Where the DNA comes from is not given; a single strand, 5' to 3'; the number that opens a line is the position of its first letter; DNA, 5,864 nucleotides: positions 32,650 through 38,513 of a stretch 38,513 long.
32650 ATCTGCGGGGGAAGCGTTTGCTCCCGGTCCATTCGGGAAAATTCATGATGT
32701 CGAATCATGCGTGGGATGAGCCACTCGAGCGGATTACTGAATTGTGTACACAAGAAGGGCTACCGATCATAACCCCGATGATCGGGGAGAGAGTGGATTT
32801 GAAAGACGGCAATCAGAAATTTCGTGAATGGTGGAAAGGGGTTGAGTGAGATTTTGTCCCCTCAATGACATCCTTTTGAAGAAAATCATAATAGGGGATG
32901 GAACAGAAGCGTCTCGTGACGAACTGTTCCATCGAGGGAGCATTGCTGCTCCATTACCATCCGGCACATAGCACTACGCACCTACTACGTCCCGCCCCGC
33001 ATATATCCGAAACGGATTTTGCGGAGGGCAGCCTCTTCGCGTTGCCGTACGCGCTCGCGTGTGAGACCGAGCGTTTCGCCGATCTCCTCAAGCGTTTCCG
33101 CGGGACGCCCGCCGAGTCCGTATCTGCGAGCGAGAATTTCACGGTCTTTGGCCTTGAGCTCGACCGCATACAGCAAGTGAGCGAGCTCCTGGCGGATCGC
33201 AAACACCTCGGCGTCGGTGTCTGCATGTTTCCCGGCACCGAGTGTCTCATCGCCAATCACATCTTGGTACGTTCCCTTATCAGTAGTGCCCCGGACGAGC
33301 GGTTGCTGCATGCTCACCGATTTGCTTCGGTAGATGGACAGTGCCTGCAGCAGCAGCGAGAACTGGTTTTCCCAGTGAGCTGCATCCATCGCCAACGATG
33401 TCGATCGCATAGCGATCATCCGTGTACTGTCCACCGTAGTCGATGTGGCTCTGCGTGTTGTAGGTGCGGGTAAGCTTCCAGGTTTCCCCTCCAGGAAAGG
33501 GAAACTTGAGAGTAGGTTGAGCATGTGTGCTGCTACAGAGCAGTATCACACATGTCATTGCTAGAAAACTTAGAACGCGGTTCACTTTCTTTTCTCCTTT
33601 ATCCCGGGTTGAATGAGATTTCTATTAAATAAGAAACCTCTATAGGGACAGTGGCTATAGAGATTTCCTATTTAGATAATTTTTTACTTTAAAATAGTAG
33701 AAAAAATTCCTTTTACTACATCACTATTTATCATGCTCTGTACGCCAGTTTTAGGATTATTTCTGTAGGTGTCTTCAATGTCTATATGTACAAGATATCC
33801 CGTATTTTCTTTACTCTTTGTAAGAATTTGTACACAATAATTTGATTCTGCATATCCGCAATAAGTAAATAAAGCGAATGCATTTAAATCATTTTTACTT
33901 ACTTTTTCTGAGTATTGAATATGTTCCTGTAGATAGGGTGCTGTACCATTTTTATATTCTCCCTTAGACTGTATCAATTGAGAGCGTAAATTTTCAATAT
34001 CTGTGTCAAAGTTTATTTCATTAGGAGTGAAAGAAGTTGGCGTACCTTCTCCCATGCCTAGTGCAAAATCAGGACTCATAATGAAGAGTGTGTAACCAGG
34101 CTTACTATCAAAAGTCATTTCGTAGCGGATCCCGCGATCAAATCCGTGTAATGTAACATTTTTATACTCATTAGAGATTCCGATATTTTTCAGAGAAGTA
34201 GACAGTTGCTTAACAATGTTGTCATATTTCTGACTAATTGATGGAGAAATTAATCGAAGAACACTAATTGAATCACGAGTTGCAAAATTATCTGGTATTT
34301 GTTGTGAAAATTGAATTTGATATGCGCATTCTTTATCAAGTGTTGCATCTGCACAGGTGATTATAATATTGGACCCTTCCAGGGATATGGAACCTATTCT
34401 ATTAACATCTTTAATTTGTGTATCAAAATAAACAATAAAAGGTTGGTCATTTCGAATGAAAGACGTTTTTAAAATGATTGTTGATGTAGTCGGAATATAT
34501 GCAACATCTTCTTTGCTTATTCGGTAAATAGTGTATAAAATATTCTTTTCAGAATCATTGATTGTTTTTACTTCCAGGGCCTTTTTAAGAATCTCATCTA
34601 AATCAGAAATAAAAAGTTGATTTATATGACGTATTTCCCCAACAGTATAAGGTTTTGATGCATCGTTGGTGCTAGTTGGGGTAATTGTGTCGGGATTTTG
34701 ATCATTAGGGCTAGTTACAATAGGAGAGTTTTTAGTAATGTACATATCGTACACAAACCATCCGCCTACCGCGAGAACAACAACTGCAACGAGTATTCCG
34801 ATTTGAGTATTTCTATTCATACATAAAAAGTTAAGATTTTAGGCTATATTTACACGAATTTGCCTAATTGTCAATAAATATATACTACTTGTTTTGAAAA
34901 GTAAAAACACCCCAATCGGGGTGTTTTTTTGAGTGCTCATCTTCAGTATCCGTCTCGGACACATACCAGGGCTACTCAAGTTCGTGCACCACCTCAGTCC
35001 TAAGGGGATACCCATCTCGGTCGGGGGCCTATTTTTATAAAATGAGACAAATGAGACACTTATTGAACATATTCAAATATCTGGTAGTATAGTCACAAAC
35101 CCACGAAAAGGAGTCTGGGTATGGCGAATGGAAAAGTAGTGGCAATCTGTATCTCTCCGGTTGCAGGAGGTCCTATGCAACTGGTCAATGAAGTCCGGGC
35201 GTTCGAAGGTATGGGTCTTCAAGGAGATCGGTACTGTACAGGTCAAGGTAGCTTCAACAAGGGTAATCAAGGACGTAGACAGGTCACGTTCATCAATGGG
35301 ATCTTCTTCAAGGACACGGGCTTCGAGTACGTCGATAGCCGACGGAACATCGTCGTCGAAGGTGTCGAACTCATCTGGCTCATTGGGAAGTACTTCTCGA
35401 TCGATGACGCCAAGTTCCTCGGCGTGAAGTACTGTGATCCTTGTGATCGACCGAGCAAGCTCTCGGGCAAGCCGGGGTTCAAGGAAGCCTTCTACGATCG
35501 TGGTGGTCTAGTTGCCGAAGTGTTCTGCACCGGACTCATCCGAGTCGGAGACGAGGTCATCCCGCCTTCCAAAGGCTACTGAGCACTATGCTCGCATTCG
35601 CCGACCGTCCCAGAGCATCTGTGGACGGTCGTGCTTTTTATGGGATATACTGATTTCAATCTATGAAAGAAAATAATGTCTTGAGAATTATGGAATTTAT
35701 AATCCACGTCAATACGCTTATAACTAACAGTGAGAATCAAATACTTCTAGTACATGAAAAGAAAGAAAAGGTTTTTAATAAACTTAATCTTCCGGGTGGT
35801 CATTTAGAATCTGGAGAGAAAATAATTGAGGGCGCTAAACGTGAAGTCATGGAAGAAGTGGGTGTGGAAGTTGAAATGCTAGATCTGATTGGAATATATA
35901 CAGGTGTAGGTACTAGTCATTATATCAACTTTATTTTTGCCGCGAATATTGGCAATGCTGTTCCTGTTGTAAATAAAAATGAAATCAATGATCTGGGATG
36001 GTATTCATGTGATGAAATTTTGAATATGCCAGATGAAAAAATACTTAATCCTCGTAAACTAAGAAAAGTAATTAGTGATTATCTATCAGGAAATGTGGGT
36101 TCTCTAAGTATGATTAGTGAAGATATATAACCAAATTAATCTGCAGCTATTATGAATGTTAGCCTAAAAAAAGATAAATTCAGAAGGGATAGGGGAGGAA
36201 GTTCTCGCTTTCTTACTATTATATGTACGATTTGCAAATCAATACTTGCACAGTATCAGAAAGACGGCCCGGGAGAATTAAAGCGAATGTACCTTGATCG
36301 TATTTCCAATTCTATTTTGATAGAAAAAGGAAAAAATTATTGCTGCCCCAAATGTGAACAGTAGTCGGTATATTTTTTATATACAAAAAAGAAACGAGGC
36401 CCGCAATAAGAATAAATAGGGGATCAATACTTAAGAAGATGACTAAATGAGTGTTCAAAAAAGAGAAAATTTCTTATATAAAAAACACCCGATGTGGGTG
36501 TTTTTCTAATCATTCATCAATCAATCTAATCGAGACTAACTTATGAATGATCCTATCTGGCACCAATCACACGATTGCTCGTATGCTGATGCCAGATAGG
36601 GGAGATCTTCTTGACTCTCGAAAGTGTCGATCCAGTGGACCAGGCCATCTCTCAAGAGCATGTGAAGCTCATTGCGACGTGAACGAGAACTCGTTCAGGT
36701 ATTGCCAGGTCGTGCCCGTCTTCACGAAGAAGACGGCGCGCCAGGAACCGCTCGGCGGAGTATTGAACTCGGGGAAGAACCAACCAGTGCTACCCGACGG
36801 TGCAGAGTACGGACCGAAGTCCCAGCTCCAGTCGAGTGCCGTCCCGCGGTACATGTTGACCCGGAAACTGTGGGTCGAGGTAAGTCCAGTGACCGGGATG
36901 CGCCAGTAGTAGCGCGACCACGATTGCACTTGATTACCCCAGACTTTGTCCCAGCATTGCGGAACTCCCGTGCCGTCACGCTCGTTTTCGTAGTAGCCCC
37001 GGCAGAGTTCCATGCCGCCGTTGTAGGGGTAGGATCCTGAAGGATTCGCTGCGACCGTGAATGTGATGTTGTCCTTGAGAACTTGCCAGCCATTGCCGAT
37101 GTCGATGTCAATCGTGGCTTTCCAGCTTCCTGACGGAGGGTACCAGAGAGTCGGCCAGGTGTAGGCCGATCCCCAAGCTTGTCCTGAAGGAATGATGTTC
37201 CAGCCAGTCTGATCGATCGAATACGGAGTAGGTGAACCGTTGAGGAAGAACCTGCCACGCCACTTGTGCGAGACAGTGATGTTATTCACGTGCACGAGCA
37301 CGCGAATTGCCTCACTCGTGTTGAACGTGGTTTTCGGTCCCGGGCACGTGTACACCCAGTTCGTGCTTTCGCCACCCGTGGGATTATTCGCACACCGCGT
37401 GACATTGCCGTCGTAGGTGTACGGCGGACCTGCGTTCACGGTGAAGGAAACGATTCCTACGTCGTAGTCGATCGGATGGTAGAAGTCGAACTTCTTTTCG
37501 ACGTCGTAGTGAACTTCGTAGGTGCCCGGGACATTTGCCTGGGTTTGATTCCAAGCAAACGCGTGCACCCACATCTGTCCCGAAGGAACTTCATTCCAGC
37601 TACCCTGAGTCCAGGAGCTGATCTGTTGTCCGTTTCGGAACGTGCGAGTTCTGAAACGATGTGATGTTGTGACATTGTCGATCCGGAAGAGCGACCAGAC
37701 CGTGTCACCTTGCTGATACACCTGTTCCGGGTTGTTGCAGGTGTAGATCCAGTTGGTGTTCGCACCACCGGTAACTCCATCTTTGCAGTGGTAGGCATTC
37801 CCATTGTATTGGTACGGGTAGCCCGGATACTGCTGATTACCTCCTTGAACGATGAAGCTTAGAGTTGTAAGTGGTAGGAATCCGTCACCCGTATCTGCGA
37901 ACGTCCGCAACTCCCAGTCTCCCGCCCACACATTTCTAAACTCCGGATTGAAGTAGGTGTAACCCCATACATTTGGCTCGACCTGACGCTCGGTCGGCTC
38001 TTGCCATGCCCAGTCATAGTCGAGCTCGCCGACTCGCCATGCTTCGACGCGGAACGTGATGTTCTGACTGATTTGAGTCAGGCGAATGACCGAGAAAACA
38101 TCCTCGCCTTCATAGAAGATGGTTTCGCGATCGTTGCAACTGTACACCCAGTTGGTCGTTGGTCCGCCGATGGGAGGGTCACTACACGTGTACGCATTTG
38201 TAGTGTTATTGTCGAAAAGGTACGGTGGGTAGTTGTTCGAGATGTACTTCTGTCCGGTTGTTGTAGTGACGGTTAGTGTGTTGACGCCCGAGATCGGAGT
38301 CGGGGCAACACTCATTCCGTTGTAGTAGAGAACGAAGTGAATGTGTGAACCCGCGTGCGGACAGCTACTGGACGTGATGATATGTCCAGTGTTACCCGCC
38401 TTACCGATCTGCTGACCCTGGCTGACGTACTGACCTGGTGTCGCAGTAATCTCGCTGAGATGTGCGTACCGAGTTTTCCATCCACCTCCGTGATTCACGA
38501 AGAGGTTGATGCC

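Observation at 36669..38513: GC-rich M23 peptidase fused to four tandem about 120-aa Cys-containing domains of unrecognised family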

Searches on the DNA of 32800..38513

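Call 70: search_rna_families(source=window, start=32800, end=38513, threshold=evalue, max_evalue=1)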
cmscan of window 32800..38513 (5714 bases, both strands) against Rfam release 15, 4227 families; matches with E-value up to 1: 1.
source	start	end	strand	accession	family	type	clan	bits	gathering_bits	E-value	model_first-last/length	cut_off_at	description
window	34872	34933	+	RF01859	Phe_leader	Cis-reg; leader;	-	33.6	55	0.0085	1-125/125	no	Phenylalanine leader peptide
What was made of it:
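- Tried and rejected: The only hit in the region, Phe_leader at 34872-34933, scores 33.6 bits against a gathering score of 55 and I treat it as chance (call 70).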

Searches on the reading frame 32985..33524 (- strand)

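Call 75: search_protein_families(library=pfam, proteins=[window:32985-33524:-], max_evalue=1)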
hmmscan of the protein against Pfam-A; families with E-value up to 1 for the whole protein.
window:32985-33524:- (179 aa): 2 families
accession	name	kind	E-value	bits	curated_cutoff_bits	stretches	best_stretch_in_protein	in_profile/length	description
PF04545.22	Sigma70_r4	-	3.7e-13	49.2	24.1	1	122-171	4-49/50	Sigma-70, region 4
PF13404.12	HTH_AsnC-type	-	0.13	12.6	27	1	143-162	18-37/42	AsnC-type helix-turn-helix domain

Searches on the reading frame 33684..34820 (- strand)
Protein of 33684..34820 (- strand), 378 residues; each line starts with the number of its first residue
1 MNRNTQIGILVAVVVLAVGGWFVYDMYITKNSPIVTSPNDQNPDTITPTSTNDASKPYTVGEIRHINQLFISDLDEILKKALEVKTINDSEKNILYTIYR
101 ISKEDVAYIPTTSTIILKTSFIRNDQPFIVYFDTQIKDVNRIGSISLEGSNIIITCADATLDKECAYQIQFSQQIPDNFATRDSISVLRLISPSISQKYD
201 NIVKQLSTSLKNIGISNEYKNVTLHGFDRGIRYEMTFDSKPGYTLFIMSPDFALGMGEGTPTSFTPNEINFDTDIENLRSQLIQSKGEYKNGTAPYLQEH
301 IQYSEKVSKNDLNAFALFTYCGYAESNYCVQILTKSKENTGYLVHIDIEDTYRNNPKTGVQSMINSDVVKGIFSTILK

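Call 15: search_protein_families(library=pfam, proteins=[window:33684-34820:-], max_evalue=0.001)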
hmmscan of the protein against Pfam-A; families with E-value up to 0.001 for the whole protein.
window:33684-34820:- (378 aa): 0 families

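Call 75: search_protein_families(library=pfam, proteins=[window:33684-34820:-], max_evalue=1)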
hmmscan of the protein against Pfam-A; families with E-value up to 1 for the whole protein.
window:33684-34820:- (378 aa): 2 families
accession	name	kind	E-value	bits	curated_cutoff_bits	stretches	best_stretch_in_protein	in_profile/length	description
PF22852.1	SoxE_N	-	0.06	13.6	27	1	7-37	12-41/48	Sulfocyanin, N-terminal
PF06115.17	DUF956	-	0.11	12.7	26.9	1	165-207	68-108/117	Domain of unknown function (DUF956)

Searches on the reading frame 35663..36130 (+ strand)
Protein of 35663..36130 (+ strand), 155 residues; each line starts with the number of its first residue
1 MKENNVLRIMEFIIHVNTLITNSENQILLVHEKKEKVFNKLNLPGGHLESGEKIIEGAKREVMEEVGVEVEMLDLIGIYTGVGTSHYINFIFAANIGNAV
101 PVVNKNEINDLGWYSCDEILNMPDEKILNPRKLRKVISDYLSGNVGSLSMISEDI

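Call 15: search_protein_families(library=pfam, proteins=[window:35663-36130:+], max_evalue=0.001)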
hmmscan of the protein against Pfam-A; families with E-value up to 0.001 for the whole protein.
window:35663-36130:+ (155 aa): 1 family
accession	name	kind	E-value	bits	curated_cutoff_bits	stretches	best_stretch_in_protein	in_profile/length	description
PF00293.34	NUDIX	-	2.8e-20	73.1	21.1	1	15-124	5-121/134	NUDIX domain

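Call 17: find_encoding_contigs(protein=window:35663-36130:+, flank=10000, max_places=4)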
Protein window:35663-36130:+ (155 aa): no gene with exactly this product is on record in the collection.
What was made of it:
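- Tried and rejected: An exact look-up of the neighbouring NUDIX protein found no contig on record (call 17).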
